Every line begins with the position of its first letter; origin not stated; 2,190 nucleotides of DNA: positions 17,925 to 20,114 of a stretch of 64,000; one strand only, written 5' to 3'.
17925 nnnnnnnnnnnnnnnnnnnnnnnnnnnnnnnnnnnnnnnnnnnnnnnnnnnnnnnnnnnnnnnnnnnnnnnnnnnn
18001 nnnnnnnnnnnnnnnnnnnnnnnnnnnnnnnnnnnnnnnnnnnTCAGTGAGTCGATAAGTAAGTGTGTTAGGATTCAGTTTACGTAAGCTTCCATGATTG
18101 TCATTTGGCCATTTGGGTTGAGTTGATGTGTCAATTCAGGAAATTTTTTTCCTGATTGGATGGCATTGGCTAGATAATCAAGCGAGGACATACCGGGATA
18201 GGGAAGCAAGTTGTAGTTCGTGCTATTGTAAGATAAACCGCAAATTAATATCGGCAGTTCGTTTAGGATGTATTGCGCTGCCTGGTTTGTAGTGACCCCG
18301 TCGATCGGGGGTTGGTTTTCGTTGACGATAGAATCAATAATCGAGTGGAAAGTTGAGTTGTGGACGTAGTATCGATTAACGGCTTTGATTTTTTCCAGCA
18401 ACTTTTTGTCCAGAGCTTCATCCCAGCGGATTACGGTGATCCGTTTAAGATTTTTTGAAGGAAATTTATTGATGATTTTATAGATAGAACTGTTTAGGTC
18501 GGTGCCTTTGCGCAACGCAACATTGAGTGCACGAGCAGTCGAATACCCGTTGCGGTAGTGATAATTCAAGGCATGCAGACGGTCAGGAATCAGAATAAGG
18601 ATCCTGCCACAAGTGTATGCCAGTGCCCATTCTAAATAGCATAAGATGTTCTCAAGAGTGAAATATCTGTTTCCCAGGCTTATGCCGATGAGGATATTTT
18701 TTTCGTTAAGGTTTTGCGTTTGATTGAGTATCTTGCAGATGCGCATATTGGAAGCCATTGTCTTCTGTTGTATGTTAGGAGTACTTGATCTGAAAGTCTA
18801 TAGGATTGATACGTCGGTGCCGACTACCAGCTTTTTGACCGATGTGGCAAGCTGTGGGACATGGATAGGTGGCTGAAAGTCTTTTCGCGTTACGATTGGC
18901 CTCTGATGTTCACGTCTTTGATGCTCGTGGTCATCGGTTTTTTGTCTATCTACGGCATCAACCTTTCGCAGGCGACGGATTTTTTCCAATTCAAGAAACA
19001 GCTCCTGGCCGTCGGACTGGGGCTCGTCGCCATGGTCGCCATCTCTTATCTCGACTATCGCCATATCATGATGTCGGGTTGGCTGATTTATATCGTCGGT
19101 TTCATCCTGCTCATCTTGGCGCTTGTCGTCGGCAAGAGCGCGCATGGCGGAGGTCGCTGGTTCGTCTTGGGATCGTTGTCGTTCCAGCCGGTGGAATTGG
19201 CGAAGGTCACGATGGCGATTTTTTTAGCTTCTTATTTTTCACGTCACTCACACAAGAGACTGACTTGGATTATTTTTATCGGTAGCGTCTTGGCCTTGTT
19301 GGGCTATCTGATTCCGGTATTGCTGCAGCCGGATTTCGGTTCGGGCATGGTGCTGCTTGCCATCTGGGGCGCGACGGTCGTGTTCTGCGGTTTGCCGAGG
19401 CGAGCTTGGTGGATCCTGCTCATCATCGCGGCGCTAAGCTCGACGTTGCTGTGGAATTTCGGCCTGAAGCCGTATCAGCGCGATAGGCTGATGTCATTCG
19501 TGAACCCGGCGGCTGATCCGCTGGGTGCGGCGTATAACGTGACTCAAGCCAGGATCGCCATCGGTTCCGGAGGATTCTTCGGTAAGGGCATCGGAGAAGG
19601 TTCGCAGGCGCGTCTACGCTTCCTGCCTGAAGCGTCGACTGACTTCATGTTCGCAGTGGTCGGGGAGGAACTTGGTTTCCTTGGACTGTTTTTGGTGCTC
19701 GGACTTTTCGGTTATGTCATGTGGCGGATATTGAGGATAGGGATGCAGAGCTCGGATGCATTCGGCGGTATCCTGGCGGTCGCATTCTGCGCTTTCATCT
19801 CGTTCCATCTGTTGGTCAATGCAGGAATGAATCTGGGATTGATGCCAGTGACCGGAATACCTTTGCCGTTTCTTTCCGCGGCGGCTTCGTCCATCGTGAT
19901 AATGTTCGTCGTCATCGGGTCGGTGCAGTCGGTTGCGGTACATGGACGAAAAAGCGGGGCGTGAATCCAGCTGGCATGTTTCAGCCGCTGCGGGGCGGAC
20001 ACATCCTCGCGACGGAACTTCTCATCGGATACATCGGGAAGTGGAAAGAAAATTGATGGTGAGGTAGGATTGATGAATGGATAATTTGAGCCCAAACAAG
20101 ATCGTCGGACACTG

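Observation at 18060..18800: Cyclodipeptide synthase gene alone in an AT-rich islet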

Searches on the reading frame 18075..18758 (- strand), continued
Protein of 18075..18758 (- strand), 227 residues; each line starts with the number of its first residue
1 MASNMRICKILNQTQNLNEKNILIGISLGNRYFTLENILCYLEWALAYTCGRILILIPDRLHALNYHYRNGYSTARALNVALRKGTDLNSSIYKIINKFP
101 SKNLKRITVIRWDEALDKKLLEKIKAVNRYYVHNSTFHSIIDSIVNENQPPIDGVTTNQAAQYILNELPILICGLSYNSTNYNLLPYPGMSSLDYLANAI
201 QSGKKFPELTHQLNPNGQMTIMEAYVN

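Call 51: search_protein_families(library=pfam, proteins=[L001:8744-9199:+, L017:9564-10004:+, L022:10624-11178:-, L025:3852-4289:-, L005:3813-4250:+, L006:10675-11067:+, L008:4889-5272:-, L002:10671-11135:+, L012:4797-5453:+, L002:11589-12521:+], max_evalue=0.01)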
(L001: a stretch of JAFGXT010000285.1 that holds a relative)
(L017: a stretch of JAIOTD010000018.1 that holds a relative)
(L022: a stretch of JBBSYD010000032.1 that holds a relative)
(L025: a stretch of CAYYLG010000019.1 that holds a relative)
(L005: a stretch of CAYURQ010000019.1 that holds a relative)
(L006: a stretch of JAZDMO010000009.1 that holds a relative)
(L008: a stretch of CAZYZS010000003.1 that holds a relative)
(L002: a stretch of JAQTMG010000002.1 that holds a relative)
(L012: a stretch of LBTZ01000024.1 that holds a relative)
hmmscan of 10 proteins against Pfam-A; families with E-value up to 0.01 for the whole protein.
L001:8744-9199:+ (151 aa): 8 families
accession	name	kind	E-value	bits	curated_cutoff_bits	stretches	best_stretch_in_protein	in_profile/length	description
PF00583.31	Acetyltransf_1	-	8.1e-13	49.1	20.7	1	41-138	15-116/116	Acetyltransferase (GNAT) family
PF13508.13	Acetyltransf_7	-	2e-09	38.1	27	1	55-139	2-83/84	Acetyltransferase (GNAT) domain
PF13302.13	Acetyltransf_3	-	3.6e-07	31.4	25.4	1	9-138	2-137/138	Acetyltransferase (GNAT) domain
PF13673.13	Acetyltransf_10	-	1.1e-06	29.1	23.6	1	39-139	14-108/128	Acetyltransferase (GNAT) domain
PF13420.13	Acetyltransf_4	-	2.1e-06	28.3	24.3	1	11-140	1-136/155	Acetyltransferase (GNAT) domain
PF08445.16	FR47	-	1.7e-05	25.2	22.1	1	83-146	23-85/86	FR47-like protein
PF18014.7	Acetyltransf_18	-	0.0015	18.6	22.7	1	44-147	14-108/124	Acetyltransferase (GNAT) domain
PF13527.13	Acetyltransf_9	-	0.0018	18.7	25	0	10-121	1-112/127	Acetyltransferase (GNAT) domain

L017:9564-10004:+ (146 aa): 5 families
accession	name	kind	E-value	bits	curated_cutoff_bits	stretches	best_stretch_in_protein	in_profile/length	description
PF00583.31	Acetyltransf_1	-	1.9e-15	57.6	20.7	1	35-133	14-116/116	Acetyltransferase (GNAT) family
PF13508.13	Acetyltransf_7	-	2.7e-09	37.7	27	1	50-134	2-83/84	Acetyltransferase (GNAT) domain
PF13673.13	Acetyltransf_10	-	5.7e-07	30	23.6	1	35-113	15-88/128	Acetyltransferase (GNAT) domain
PF13302.13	Acetyltransf_3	-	0.00042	21.5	25.4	1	5-133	2-137/138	Acetyltransferase (GNAT) domain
PF08445.16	FR47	-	0.00058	20.2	22.1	1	77-141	22-85/86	FR47-like protein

L022:10624-11178:- (184 aa): 5 families
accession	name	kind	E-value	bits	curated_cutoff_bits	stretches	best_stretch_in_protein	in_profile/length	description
PF00583.31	Acetyltransf_1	-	1.1e-08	35.7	20.7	1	75-171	22-116/116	Acetyltransferase (GNAT) family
PF13508.13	Acetyltransf_7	-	9.8e-08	32.7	27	1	88-173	2-84/84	Acetyltransferase (GNAT) domain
PF08445.16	FR47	-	6.7e-07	29.6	22.1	1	118-180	25-86/86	FR47-like protein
PF13302.13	Acetyltransf_3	-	7.4e-06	27.1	25.4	1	43-172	3-138/138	Acetyltransferase (GNAT) domain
PF13673.13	Acetyltransf_10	-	4.2e-05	24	23.6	1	78-173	20-109/128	Acetyltransferase (GNAT) domain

L025:3852-4289:- (145 aa): 2 families
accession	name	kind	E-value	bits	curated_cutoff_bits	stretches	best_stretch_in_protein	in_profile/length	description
PF00583.31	Acetyltransf_1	-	2.2e-05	25.1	20.7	1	33-132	16-116/116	Acetyltransferase (GNAT) family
PF13508.13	Acetyltransf_7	-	8.8e-05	23.2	27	1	47-133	3-83/84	Acetyltransferase (GNAT) domain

L005:3813-4250:+ (145 aa): 1 family
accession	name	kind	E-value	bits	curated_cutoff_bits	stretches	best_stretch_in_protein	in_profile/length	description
PF00856.33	SET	-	9.1e-11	42.6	22.4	1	38-135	1-105/105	SET domain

L006:10675-11067:+ (130 aa): 2 families
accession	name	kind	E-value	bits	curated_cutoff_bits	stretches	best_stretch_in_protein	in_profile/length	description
PF00856.33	SET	-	2.6e-16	60.3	22.4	1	15-115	1-105/105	SET domain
PF08666.17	SAF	-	0.00049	21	21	0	98-112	4-18/63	SAF domain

L008:4889-5272:- (127 aa): 2 families
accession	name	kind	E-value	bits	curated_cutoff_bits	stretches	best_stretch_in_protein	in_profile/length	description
PF00856.33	SET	-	2.3e-12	47.7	22.4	1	17-113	1-104/105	SET domain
PF08666.17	SAF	-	0.0002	22.3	21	0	96-112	3-19/63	SAF domain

L002:10671-11135:+ (154 aa): 1 family
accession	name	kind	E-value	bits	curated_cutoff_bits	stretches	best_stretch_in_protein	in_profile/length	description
PF00856.33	SET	-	1.2e-10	42.2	22.4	1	22-101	2-104/105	SET domain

L012:4797-5453:+ (218 aa): 1 family
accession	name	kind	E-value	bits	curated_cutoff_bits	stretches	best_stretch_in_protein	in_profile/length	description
PF03575.23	Peptidase_S51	-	4e-30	105.5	23.9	1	3-209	1-206/206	Peptidase family S51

L002:11589-12521:+ (310 aa): 2 families
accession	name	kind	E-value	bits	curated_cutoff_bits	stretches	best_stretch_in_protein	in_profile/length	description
PF02873.21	MurB_C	-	2e-32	111.7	27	1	190-308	3-99/99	UDP-N-acetylenolpyruvoylglucosamine reductase, C-terminal domain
PF01565.28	FAD_binding_4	-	4.5e-22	78.7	26.4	1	27-153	2-138/139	FAD binding domain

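Call 52: search_protein_families(library=pfam, proteins=[P0016, P0022, P0089, P0112, P0129, P0140, P0067, P0075, P0017, P0117], max_evalue=0.001)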
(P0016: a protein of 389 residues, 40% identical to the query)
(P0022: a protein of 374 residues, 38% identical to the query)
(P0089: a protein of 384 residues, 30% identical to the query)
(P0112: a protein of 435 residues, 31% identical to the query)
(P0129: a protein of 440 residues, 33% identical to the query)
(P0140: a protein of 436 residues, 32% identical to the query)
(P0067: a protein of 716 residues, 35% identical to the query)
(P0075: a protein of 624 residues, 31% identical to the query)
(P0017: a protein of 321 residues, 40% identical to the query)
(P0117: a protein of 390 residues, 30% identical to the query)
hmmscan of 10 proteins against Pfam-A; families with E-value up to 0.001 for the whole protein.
P0016 (389 aa): 2 families
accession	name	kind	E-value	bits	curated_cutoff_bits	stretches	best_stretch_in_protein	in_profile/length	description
PF16715.11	CDPS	-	1.9e-12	47.9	27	1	15-177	14-177/220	Cyclodipeptide synthase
PF00856.33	SET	-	2.9e-08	34.5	22.4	1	243-331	36-104/105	SET domain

P0022 (374 aa): 2 families
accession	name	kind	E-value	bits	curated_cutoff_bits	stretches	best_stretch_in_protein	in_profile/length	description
PF16715.11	CDPS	-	1.9e-15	57.6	27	1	11-199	10-201/220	Cyclodipeptide synthase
PF00856.33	SET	-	3.4e-12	47.1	22.4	1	242-321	2-104/105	SET domain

P0089 (384 aa): 2 families
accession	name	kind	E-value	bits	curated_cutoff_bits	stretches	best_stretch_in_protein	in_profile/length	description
PF16715.11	CDPS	-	7.1e-14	52.5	27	1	11-178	10-176/220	Cyclodipeptide synthase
PF00856.33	SET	-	4.3e-12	46.8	22.4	1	249-329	2-104/105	SET domain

P0112 (435 aa): 10 families
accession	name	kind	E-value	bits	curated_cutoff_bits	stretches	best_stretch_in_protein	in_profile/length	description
PF08241.18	Methyltransf_11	-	1.1e-12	48.8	21.2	1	286-370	1-89/95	Methyltransferase domain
PF13649.12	Methyltransf_25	-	8.9e-11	42.8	27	1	285-367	1-92/97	Methyltransferase domain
PF13847.12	Methyltransf_31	-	8.9e-11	42.1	27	1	284-377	6-110/145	Methyltransferase domain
PF08242.18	Methyltransf_12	-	2.1e-09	38.4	30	1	286-368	1-92/98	Methyltransferase domain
PF16715.11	CDPS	-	1.4e-07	32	27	1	9-163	8-150/220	Cyclodipeptide synthase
PF07021.18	MetW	-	2.2e-07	31.1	21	1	284-380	16-113/193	Methionine biosynthesis protein MetW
PF13489.12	Methyltransf_23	-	4.2e-06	27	27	1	279-370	20-110/164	Methyltransferase domain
PF01209.24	Ubie_methyltran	-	5.6e-05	23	20.1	1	241-322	5-92/233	ubiE/COQ5 methyltransferase family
PF05401.17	NodS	-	0.00074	19.8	24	0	281-367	43-132/201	Nodulation protein S (NodS)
PF03848.20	TehB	-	0.00076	19.4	20.4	0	280-365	29-118/193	Tellurite resistance protein TehB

P0129 (440 aa): 8 families
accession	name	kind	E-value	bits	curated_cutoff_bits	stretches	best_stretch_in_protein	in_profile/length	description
PF08241.18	Methyltransf_11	-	3.4e-16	60.1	21.2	1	289-378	1-90/95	Methyltransferase domain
PF13649.12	Methyltransf_25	-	2.5e-15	57.4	27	1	289-378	2-96/97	Methyltransferase domain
PF13847.12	Methyltransf_31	-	3.7e-15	56.3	27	1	286-387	5-113/145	Methyltransferase domain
PF08242.18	Methyltransf_12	-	1.5e-13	51.7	30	1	289-378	1-95/98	Methyltransferase domain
PF13489.12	Methyltransf_23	-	1.4e-10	41.6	27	1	273-384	11-117/164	Methyltransferase domain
PF01209.24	Ubie_methyltran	-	2.5e-10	40.6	20.1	1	273-388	38-156/233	ubiE/COQ5 methyltransferase family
PF07021.18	MetW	-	5.1e-10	39.7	21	1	285-381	14-107/193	Methionine biosynthesis protein MetW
PF05175.20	MTS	-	0.00049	20.2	23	1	275-354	24-104/170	Methyltransferase small domain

P0140 (436 aa): 9 families
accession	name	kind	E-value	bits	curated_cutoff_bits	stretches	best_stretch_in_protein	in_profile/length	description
PF13649.12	Methyltransf_25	-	1.3e-14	55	27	1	291-380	1-95/97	Methyltransferase domain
PF08241.18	Methyltransf_11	-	1.9e-13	51.3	21.2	1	292-380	1-89/95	Methyltransferase domain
PF13847.12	Methyltransf_31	-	9.1e-12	45.3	27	1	290-387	6-110/145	Methyltransferase domain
PF16715.11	CDPS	-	6.6e-10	39.5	27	1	11-174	10-168/220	Cyclodipeptide synthase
PF08242.18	Methyltransf_12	-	1.6e-06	29.2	30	1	292-379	1-93/98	Methyltransferase domain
PF07021.18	MetW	-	3.5e-06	27.2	21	1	288-392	13-115/193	Methionine biosynthesis protein MetW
PF13489.12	Methyltransf_23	-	3.8e-06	27.2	27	1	274-355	9-87/164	Methyltransferase domain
PF03848.20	TehB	-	0.00012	22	20.4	1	284-380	27-126/193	Tellurite resistance protein TehB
PF05175.20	MTS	-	0.00058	20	23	0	284-328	30-72/170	Methyltransferase small domain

P0067 (716 aa): 1 family
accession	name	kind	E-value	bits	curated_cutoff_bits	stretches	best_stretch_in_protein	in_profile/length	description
PF16715.11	CDPS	-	6.4e-08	33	27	1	479-654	10-176/220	Cyclodipeptide synthase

P0075 (624 aa): 1 family
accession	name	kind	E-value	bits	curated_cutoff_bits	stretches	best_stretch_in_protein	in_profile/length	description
PF16715.11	CDPS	-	3.1e-11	43.9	27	1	217-385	11-176/220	Cyclodipeptide synthase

P0017 (321 aa): 1 family
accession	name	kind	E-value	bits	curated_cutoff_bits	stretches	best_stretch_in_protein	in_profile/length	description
PF16715.11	CDPS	-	1.4e-19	71.2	27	1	100-273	7-180/220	Cyclodipeptide synthase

P0117 (390 aa): 2 families
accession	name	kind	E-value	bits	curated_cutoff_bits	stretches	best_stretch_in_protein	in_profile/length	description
PF00156.33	Pribosyltran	-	1.8e-17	63.6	26.3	1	6-148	2-153/158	Phosphoribosyl transferase domain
PF16715.11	CDPS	-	1.4e-05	25.4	27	1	170-320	9-155/220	Cyclodipeptide synthase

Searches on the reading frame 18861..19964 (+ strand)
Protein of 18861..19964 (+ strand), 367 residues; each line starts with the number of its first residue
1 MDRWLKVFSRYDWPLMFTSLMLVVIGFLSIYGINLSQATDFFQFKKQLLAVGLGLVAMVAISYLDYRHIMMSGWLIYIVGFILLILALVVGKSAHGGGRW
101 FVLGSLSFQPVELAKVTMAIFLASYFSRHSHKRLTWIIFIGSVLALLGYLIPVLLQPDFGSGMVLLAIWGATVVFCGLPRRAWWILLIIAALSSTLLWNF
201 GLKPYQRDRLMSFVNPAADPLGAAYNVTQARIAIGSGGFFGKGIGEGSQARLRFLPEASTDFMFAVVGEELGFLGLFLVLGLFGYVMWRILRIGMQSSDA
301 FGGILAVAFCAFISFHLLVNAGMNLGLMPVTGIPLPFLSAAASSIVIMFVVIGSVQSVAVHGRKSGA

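Call 34: find_homologous_proteins(query=window:18861-19964:+, max_evalue=1e-30)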
Query window:18861-19964:+ (367 aa): 4922 proteins with E <= 1e-30 among 8000 candidates; the best 120 are listed.
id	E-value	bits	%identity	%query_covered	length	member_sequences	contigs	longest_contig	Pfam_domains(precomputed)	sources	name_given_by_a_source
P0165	1.2e-217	741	93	100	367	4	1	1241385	PF01098.25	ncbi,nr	ncbi:MAG: FtsW/RodA/SpoVE family cell cycle protein [Patescibacteria group bacterium]|nr:FtsW/RodA/S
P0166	4.4e-158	545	66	99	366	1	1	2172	PF01098.25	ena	-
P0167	1.1e-152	527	66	99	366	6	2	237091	PF01098.25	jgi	jgi:rod shape determining protein RodA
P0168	3.1e-152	526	66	99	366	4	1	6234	PF01098.25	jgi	-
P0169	7.6e-152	524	65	99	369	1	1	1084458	PF01098.25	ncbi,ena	-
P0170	1.1e-151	524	67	99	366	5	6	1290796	PF01098.25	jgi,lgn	jgi:rod shape determining protein RodA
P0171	1.1e-150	520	66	99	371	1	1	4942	PF01098.25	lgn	-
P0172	1.3e-150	520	67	99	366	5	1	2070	PF01098.25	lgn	-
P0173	1.9e-150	520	64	99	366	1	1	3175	PF01098.25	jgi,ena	-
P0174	7.7e-147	508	64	99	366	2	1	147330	PF01098.25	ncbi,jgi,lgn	-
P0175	1.1e-146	507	65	99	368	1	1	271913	PF01098.25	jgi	-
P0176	1.8e-146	507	63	99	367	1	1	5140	PF01098.25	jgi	-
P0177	1.6e-145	503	64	98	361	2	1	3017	PF01098.25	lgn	-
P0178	1.8e-145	503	63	99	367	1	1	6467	PF01098.25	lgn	-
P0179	1.1e-144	501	63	99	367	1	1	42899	PF01098.25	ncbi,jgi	-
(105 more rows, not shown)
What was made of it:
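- Tried and rejected: Taxonomy therefore rests on FtsW relatives named Patescibacteria or Uhrbacteria (call 34).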

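Call 35: find_encoding_contigs(protein=P0165, flank=8000, max_places=4)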
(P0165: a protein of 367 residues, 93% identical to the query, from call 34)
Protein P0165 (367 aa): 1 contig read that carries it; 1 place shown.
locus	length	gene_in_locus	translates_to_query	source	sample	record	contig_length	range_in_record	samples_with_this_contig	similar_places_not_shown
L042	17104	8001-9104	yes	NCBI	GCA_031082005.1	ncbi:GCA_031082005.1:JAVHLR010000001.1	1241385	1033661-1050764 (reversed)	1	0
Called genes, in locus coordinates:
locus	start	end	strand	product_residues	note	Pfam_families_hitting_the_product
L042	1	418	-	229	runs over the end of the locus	PF00687:Ribosomal_L1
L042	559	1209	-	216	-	PF00156:Pribosyltran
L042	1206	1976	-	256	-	PF00215:OMPdecase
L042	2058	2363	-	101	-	PF01035:DNA_binding_1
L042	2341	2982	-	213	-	-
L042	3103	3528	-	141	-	PF03946:Ribosomal_L11_N, PF00298:Ribosomal_L11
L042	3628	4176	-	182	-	PF02357:NusG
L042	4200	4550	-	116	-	PF00584:SecE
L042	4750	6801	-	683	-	PF02518:HATPase_c, PF00204:DNA_gyraseB, PF01751:Toprim, PF00986:DNA_gyraseB_C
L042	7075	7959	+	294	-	-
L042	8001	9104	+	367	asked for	PF01098:FTSW_RODA_SPOVE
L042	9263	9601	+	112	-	-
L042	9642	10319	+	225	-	-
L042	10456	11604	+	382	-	PF11258:DUF3048, PF17479:DUF3048_C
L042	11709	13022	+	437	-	PF00275:EPSP_synthase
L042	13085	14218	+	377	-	-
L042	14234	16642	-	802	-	PF00005:ABC_tran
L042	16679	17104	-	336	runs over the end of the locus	PF17827:PrmC_N, PF02390:Methyltransf_4, PF05175:MTS, PF08241:Methyltransf_11 (weak), PF08242:Methyltransf_12, PF13649:Methyltransf_25, PF13847:Methyltransf_31, PF24675:NpmA (weak), +1 more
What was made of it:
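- The gene lies antisense between genes that are probably co-transcribed in relatives (call 35).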

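Call 40: find_encoding_contigs(protein=P0170, flank=6000, max_places=3)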
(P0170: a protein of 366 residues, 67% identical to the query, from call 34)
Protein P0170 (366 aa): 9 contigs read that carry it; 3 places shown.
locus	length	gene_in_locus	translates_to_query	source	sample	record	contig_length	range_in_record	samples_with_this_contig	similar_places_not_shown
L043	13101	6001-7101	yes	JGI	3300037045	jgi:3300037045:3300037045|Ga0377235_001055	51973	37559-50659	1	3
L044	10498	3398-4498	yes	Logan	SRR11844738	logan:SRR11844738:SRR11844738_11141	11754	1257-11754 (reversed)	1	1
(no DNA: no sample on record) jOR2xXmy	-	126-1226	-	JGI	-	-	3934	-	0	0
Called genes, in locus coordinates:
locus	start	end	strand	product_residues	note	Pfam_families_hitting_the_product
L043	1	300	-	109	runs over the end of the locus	PF00584:SecE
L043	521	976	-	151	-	-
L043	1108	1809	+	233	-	-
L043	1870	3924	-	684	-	PF02518:HATPase_c, PF00204:DNA_gyraseB, PF01751:Toprim, PF00986:DNA_gyraseB_C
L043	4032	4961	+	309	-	-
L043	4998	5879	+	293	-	-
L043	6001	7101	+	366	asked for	PF01098:FTSW_RODA_SPOVE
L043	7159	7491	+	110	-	-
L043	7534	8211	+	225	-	PF01386:Ribosomal_L25p, PF14693:Ribosomal_TL5_C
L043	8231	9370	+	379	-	PF11258:DUF3048, PF17479:DUF3048_C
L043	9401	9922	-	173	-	PF13671:AAA_33 (weak)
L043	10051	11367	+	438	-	PF00275:EPSP_synthase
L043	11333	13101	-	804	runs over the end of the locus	PF13304:AAA_21 (faint), PF00005:ABC_tran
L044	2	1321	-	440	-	?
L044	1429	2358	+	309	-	-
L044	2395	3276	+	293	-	-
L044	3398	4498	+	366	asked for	PF01098:FTSW_RODA_SPOVE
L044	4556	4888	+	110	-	-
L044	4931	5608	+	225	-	PF01386:Ribosomal_L25p, PF14693:Ribosomal_TL5_C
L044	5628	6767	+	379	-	PF11258:DUF3048, PF17479:DUF3048_C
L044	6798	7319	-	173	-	PF13671:AAA_33 (weak)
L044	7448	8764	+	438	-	PF00275:EPSP_synthase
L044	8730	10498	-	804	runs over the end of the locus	PF13304:AAA_21 (faint), PF00005:ABC_tran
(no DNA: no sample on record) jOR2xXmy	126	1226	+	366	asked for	PF01098:FTSW_RODA_SPOVE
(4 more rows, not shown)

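Call 41: find_encoding_contigs(protein=P0169, flank=6000, max_places=3)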
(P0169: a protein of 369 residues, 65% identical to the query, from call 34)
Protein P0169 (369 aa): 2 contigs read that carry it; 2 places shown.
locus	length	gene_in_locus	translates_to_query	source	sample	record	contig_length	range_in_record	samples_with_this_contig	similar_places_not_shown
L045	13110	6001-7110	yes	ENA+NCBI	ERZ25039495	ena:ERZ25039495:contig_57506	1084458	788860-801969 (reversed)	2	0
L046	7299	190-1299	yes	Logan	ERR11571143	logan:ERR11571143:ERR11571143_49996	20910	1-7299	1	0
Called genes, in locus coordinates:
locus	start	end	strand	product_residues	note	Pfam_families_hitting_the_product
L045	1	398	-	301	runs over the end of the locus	-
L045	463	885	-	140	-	PF03946:Ribosomal_L11_N, PF00298:Ribosomal_L11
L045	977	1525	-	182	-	PF02357:NusG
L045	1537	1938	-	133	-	PF00584:SecE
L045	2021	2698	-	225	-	PF00483:NTP_transferase, PF01128:IspD (weak), PF12804:NTP_transf_3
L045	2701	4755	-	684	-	PF02518:HATPase_c, PF00204:DNA_gyraseB, PF01751:Toprim, PF00986:DNA_gyraseB_C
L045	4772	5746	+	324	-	-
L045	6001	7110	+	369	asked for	PF01098:FTSW_RODA_SPOVE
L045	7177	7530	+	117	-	PF00072:Response_reg (weak)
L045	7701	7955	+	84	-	-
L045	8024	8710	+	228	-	PF01386:Ribosomal_L25p, PF14693:Ribosomal_TL5_C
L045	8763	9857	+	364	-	PF11258:DUF3048, PF17479:DUF3048_C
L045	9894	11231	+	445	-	PF00275:EPSP_synthase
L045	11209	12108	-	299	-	PF17827:PrmC_N, PF05175:MTS, PF06325:PrmA, PF13847:Methyltransf_31, PF08242:Methyltransf_12 (weak), PF13649:Methyltransf_25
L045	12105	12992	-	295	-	-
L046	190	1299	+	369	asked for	PF01098:FTSW_RODA_SPOVE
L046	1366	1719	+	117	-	PF00072:Response_reg (weak)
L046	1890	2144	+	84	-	-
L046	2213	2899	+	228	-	PF01386:Ribosomal_L25p, PF14693:Ribosomal_TL5_C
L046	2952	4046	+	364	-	PF11258:DUF3048, PF17479:DUF3048_C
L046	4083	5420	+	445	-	PF00275:EPSP_synthase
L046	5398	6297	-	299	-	PF17827:PrmC_N, PF05175:MTS, PF06325:PrmA, PF13847:Methyltransf_31, PF08242:Methyltransf_12 (weak), PF13649:Methyltransf_25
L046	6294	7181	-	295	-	-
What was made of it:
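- On CDPS biosynthetic gene cluster with tailoring enzymes: PrmC, 8 kb away, is syntenic in genomes without the CDPS (calls 35, 41).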
